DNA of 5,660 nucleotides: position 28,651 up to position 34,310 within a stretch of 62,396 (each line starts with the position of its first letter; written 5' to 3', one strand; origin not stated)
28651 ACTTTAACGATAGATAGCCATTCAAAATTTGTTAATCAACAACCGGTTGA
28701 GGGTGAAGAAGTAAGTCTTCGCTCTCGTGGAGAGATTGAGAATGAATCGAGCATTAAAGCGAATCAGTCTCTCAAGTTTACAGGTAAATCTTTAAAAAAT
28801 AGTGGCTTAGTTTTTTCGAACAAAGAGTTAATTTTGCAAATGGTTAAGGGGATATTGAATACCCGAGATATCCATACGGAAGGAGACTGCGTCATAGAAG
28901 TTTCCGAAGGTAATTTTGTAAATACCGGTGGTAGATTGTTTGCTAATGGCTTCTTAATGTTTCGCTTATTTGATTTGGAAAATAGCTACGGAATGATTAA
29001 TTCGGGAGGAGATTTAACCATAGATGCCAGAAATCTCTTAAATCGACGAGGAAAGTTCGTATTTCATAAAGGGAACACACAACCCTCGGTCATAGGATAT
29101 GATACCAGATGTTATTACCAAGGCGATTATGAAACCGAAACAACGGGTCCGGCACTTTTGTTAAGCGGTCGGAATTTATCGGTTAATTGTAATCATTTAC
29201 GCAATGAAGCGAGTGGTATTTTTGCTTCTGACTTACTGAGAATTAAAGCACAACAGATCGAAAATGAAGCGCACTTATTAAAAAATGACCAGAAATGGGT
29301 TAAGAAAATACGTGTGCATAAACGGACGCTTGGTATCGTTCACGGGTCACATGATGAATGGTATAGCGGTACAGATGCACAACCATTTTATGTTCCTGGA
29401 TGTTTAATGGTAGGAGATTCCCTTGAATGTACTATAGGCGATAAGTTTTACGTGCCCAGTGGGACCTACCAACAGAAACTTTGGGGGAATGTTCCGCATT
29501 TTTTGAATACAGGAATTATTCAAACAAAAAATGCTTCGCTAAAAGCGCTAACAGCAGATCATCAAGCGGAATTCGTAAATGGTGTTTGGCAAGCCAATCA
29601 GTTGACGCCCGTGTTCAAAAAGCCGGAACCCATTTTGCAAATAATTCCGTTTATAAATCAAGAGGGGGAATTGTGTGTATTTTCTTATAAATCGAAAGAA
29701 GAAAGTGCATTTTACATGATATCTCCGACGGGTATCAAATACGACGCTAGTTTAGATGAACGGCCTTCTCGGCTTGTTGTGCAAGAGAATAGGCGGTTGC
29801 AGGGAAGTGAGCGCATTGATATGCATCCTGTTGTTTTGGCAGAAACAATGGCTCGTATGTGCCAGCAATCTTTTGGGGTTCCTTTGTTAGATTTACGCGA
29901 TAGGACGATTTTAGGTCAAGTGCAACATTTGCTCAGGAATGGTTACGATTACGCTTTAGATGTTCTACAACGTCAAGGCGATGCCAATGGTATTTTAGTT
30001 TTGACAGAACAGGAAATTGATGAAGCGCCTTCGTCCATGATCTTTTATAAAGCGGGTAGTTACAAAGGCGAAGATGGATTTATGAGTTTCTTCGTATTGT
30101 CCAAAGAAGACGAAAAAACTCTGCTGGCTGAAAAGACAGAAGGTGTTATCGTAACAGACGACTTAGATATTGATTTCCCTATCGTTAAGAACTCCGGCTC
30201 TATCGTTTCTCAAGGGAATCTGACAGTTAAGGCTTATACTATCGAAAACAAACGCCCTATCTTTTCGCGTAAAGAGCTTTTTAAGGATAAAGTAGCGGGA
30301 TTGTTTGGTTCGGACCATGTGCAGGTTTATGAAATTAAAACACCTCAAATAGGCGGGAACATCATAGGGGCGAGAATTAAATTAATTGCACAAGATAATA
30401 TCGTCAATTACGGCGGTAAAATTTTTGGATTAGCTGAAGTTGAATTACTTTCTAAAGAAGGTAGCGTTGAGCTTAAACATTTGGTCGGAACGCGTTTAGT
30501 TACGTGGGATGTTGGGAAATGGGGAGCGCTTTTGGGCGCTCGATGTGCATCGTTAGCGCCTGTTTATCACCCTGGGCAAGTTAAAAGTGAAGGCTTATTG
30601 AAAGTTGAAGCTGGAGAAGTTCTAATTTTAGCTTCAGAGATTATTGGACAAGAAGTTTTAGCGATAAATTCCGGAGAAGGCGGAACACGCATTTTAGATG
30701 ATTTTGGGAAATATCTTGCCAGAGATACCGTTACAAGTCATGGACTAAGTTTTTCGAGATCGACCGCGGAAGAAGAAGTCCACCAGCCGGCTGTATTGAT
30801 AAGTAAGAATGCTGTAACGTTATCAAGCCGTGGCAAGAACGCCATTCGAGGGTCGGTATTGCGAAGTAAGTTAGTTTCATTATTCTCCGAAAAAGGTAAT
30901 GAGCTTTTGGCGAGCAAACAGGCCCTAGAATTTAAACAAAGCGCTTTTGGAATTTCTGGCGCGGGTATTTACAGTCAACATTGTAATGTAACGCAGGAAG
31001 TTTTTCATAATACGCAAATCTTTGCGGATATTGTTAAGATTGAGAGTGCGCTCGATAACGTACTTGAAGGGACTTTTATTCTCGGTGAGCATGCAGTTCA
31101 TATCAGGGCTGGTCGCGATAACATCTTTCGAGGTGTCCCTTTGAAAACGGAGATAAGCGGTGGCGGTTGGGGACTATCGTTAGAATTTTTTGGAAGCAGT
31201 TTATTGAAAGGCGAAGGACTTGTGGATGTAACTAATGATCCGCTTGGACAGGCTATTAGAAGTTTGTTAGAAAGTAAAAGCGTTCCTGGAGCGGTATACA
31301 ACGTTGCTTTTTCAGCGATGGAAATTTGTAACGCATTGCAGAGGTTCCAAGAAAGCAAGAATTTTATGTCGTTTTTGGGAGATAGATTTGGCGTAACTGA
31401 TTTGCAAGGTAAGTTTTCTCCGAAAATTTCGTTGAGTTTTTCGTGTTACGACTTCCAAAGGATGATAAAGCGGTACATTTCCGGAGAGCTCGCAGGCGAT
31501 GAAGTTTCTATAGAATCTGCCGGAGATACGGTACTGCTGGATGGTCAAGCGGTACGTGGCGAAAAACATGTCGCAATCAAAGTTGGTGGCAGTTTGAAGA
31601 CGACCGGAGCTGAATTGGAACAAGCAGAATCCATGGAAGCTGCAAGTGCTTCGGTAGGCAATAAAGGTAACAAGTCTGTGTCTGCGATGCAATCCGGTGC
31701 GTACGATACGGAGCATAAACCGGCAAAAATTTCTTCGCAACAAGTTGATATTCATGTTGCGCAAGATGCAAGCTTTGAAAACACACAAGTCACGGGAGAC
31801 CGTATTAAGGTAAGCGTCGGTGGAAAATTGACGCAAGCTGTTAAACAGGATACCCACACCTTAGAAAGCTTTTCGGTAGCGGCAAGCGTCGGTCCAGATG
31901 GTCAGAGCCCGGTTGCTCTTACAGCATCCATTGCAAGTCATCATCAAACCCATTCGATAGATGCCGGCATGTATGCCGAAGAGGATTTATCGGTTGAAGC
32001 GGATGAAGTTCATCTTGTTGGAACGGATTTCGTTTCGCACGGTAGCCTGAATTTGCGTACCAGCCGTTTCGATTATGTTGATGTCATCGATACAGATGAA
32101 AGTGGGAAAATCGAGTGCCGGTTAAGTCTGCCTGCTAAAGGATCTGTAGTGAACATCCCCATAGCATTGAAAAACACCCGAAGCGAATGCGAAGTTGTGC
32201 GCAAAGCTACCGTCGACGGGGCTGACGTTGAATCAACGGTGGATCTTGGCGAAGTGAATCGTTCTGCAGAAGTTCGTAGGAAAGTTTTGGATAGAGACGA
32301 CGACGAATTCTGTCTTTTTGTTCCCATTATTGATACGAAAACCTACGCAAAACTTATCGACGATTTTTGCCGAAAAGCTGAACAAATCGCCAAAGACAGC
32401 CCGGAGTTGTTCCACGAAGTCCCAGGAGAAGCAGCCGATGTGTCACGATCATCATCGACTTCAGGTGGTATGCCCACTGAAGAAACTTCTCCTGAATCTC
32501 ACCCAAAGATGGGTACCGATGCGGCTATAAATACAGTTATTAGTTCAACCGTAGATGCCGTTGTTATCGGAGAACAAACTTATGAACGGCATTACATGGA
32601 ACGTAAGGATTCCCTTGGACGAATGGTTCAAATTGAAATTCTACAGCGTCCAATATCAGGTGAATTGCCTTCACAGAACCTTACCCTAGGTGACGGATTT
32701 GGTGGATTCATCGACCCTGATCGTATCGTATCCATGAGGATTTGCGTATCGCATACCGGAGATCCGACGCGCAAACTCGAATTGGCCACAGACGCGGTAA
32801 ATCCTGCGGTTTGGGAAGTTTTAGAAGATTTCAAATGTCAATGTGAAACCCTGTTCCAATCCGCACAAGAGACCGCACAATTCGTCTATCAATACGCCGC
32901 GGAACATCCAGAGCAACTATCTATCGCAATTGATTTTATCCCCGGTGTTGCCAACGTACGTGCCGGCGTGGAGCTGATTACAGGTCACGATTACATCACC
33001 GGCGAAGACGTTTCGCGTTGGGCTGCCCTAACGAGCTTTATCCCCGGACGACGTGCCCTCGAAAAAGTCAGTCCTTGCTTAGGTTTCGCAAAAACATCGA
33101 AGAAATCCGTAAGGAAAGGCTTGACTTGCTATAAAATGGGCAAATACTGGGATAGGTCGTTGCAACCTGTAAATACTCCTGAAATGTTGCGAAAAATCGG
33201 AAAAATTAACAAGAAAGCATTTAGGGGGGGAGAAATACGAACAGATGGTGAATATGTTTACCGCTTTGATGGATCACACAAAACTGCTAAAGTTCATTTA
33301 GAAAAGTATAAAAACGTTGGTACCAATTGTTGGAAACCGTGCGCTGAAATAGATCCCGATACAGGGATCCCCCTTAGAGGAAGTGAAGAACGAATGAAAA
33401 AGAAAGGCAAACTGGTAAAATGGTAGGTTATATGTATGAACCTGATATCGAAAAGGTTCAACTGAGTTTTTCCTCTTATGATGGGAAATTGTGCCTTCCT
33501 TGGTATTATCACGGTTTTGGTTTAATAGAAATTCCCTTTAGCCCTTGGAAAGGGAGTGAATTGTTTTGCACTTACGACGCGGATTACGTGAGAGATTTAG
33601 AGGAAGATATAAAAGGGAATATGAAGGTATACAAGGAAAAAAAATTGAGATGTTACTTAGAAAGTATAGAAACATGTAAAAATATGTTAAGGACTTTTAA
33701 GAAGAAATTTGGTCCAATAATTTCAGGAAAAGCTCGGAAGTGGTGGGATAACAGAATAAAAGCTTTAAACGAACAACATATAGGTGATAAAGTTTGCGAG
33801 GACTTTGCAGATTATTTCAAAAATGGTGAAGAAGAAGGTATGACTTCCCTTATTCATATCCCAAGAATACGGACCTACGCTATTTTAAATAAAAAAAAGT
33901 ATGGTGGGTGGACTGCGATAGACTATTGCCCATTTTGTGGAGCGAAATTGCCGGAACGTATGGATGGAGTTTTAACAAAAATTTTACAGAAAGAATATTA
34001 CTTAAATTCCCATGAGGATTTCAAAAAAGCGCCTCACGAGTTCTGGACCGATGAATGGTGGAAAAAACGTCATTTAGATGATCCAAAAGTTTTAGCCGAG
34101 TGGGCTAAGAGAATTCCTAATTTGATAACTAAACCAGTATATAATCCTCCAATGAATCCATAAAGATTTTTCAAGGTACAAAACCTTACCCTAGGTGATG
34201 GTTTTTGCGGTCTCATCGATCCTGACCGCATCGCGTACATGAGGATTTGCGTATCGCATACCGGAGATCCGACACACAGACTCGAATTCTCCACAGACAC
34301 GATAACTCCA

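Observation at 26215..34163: Polymorphic-toxin locus: a ~2400-aa beta-helical exoprotein with a PT-TG pre-toxin module but no recognisable secretion partner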

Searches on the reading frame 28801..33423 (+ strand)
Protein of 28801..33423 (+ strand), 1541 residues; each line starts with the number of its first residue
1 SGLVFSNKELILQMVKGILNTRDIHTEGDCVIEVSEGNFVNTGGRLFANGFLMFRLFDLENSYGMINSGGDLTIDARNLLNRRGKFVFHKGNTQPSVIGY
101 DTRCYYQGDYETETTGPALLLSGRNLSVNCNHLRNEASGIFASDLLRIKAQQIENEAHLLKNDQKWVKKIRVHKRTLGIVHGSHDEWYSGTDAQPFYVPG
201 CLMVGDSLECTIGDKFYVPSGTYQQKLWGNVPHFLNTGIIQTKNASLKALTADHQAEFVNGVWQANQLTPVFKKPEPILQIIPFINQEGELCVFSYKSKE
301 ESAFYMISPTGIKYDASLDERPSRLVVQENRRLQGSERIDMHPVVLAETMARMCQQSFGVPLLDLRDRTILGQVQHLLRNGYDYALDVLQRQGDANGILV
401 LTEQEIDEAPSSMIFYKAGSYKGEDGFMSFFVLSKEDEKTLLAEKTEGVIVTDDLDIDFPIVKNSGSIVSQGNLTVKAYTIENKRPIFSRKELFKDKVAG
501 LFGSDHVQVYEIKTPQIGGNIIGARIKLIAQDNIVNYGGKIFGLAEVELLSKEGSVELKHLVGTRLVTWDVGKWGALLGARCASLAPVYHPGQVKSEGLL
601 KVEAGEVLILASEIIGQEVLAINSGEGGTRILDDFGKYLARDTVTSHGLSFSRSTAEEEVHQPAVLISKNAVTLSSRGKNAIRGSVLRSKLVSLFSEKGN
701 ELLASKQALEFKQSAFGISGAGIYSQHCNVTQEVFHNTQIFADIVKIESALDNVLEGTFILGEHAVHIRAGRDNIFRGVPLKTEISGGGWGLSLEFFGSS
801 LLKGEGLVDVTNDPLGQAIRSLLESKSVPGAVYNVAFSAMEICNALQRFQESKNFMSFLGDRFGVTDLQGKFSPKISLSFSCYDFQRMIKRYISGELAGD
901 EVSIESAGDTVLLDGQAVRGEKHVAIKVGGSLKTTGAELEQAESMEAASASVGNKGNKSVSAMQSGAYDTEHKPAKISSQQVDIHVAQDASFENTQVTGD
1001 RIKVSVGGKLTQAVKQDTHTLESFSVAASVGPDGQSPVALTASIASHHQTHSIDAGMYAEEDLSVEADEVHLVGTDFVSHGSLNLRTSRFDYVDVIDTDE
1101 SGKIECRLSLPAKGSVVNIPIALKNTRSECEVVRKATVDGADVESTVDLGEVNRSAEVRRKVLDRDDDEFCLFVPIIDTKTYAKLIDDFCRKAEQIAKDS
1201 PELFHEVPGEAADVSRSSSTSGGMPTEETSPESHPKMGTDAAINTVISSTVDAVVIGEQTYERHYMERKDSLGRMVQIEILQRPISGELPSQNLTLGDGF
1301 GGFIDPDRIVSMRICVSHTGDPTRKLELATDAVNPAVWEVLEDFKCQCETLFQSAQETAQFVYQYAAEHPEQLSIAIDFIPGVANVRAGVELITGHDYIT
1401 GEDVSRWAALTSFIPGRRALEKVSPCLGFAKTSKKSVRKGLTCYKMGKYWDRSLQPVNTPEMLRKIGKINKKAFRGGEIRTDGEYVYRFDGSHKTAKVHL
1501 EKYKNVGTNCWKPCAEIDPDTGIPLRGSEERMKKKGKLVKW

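Call 40: search_solved_structures(query=window:28801-33423:+, max_evalue=1)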
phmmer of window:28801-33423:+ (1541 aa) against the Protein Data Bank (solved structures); distinct sequences matched with E-value up to 1: 0.

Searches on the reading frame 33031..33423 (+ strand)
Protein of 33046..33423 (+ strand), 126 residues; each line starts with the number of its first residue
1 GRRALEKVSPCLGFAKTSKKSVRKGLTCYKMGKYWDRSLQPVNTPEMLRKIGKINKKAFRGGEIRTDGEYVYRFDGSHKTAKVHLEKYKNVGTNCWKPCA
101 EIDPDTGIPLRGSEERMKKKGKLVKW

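Call 25: find_homologous_proteins(query=window:33046-33423:+, max_evalue=0.001)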
Query seq(126 aa) (126 aa): 2 proteins with E <= 0.001 among 7 candidates.
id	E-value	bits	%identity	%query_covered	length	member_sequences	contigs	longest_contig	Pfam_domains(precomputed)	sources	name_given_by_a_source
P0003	1.4e-29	121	55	87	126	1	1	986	-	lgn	-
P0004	1.4e-12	66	67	41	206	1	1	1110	-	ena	-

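Call 28: search_protein_families(library=pfam, proteins=[window:33046-33423:+], max_evalue=10)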
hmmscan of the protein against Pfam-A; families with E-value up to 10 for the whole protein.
seq(126 aa): 1 family
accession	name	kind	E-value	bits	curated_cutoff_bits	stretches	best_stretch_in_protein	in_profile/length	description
PF24743.1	DUF7692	-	0.14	12.8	26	1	64-82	3-21/55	Domain of unknown function (DUF7692)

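Call 62: search_solved_structures(query=A4, max_evalue=10, show_alignments=2)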
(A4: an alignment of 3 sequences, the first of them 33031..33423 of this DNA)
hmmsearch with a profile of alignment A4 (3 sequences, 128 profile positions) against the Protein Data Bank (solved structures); distinct sequences matched with E-value up to 10: 6.
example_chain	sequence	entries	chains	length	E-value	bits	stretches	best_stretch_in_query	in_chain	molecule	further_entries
10pl_C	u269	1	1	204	0.51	13.5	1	33-71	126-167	Flagellar filament outer layer protein FlaA, putative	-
10pl_D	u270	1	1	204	0.51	13.5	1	33-71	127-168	Flagellar filament outer layer protein FlaA, putative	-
3c37_A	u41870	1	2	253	0.57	13.4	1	42-77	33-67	Peptidase, M48 family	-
9pin_A7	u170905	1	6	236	0.62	13.2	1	33-71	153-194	Flagellar filament outer layer protein FlaA, putative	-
7so0_A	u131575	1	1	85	0.67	13.1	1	8-46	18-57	Evasin P974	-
7s4n_A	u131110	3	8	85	0.8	12.9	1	8-46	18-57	Evasin P974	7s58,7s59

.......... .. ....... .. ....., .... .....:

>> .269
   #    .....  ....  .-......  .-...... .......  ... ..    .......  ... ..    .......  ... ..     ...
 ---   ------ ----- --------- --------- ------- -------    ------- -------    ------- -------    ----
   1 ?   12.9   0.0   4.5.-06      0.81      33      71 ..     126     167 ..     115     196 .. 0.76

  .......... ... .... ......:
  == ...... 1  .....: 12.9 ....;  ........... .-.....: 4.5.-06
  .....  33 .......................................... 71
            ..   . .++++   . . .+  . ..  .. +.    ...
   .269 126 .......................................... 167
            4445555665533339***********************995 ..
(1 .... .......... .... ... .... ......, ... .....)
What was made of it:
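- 33109..33423 (+): Variable C-terminal tip (aa 2323-2427, about 105 aa), the presumed toxin domain. It has no family assignment. It has no Pfam hit (call 28) and no PDB sequence hit (call 62).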

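Call 67: predict_structure(alignment_id=A4)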
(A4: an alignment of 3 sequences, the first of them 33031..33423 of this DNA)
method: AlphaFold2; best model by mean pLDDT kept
length: 131 residues; sequences in the alignment: 3
mean_pLDDT: 61.6   pTM: 0.51
mean pLDDT of the five models: 61.6, 52.5, 52.1, 51.3, 42.8
residues with pLDDT >= 90: 0; 70-90: 60; 50-70: 31; < 50: 40
segments of 3 or more residues with pLDDT < 50: 1-33, 83-88
pLDDT, mean of each block of 10 residues (from residue 1): 38 35 36 48 77 75 71 77 50 75 75 74 69 60
secondary structure, 60 per line:
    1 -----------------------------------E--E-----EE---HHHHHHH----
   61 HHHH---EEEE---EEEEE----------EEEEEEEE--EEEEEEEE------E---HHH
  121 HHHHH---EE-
elements in order: H50-56 H61-64 E68-71 E75-79 E90-97 E100-107 H118-125
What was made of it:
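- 33109..33423 (+): The AF2 model has a core pLDDT of about 75, with two short helices followed by four strands and a helix (call 67).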

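Call 69: fold_search(model_id=the predicted structure, library=pdb)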
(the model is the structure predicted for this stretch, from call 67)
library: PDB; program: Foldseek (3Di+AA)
matches with E <= 10: 24; with E <= 0.001: 0
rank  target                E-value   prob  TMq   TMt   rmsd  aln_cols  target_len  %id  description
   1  4ntq_A                3.0e+00  0.09  0.27  0.42   6.2        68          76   15  CdiA-CT/CdiI toxin and immunity complex from Enterobacter cloacae (released 2014-03-26)
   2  8frl_G                4.1e+00  0.04  0.15  0.08   6.7        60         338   10  Acinetobacter baylyi LptB2FG bound to lipopolysaccharide and a macrocyclic peptide (released 2024-01-03)
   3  9i15_A                4.6e+00  0.02  0.17  0.13   9.3        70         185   14  Crystal structure of SET cleaved after Asn175 by legumain (released 2025-07-09)
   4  6yfd_AB               5.3e+00  0.01  0.11  0.09  18.3       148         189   14  Virus-like particle of Beihai levi-like virus 14 (released 2020-09-02)
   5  4u3q_A                5.9e+00  0.06  0.23  0.30   4.7        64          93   17  Crystal Structure of Recombinant TP0435 from Treponema pallidum (released 2014-10-22)
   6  1e4w_H                5.9e+00  0.01  0.11  0.08  11.4        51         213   20  crossreactive binding of a circularized peptide to an anti-TGFalpha antibody Fab-fragment (released 2001-07-12)
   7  9doh_G                5.9e+00  0.01  0.17  0.08   8.3        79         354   14  Cryo-EM structure of LptB2FG apo-1 (released 2025-11-19)
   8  7mhw                  6.3e+00  0.07  0.22  0.07   9.4        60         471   12  Crystal structure of the protease inhibitor U-Omp19 from Brucella abortus fused to Maltose-binding protein (released 2022-04-20)
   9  4u3q_B                6.3e+00  0.06  0.25  0.32   4.6        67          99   21  Crystal Structure of Recombinant TP0435 from Treponema pallidum (released 2014-10-22)
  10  6ev1_I                6.3e+00  0.04  0.21  0.15   5.9        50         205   12  Crystal structure of antibody against schizophyllan (released 2018-09-26)
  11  2at3                  6.7e+00  0.02  0.18  0.14   6.2        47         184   11  1.00 A Crystal Structure Of L123V/L133V Mutant of Nitrophorin 4 From Rhodnius Prolixus Complexed With Imidazole at pH 5. (released 2006-08-22)
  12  1jwy                  6.7e+00  0.01  0.14  0.03  14.9        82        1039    7  CRYSTAL STRUCTURE OF THE DYNAMIN A GTPASE DOMAIN COMPLEXED WITH GDP, DETERMINED AS MYOSIN FUSION (released 2001-11-07)
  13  5fq8_G                7.2e+00  0.06  0.25  0.17   4.6        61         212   16  Crystal structure of the SusCD complex BT2261-2264 from Bacteroides thetaiotaomicron (released 2016-12-21)
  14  8g7w_B                7.2e+00  0.03  0.24  0.04  11.3       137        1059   12  Type I modPKS reducing region (released 2023-06-07)
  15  8z47                  7.2e+00  0.02  0.18  0.06   4.6        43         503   21  Beta-galactosidase from Bacteroides xylanisolvens (ligand-free) (released 2025-01-01)
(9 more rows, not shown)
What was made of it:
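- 33109..33423 (+): Foldseek against PDB gave nothing significant; the best match was CdiA-CT of E. cloacae at E=3 (call 69).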

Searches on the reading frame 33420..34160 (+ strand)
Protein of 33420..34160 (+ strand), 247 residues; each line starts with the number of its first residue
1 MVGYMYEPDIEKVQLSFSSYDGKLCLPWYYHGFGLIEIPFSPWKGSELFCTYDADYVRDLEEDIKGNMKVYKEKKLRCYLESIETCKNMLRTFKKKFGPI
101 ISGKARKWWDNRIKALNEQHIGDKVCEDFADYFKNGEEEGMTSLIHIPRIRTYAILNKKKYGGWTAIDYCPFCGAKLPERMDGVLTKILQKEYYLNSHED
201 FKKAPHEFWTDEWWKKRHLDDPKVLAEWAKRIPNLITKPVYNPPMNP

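Call 5: search_protein_families(library=pfam, proteins=[window:33420-34160:+], max_evalue=1)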
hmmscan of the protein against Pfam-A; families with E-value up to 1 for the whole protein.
window:33420-34160:+ (247 aa): 3 families
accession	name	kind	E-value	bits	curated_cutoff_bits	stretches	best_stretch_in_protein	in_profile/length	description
PF22400.1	DUF6980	-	4.8e-07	30.3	27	1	144-216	29-99/99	Domain of unknown function (DUF6980)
PF24333.1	DUF7501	-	0.012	16.2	27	1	163-213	6-56/58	Family of unknown function (DUF7501)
PF13240.11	Zn_Ribbon_1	-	0.32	11.3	25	1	169-179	1-11/23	zinc-ribbon domain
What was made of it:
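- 33420..34163 (+): Immunity-position ORF of 247 aa. Its C-terminal part is a DUF6980 domain with a CPFCG motif. PF22400 matches at E=4.8e-7 and 30.3 bits against a cutoff of 27 (call 5).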

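Call 19: search_protein_families(library=ncbifam, proteins=[window:33420-34160:+], max_evalue=1)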
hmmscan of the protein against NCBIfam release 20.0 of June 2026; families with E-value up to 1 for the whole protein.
window:33420-34160:+ (247 aa): 0 families
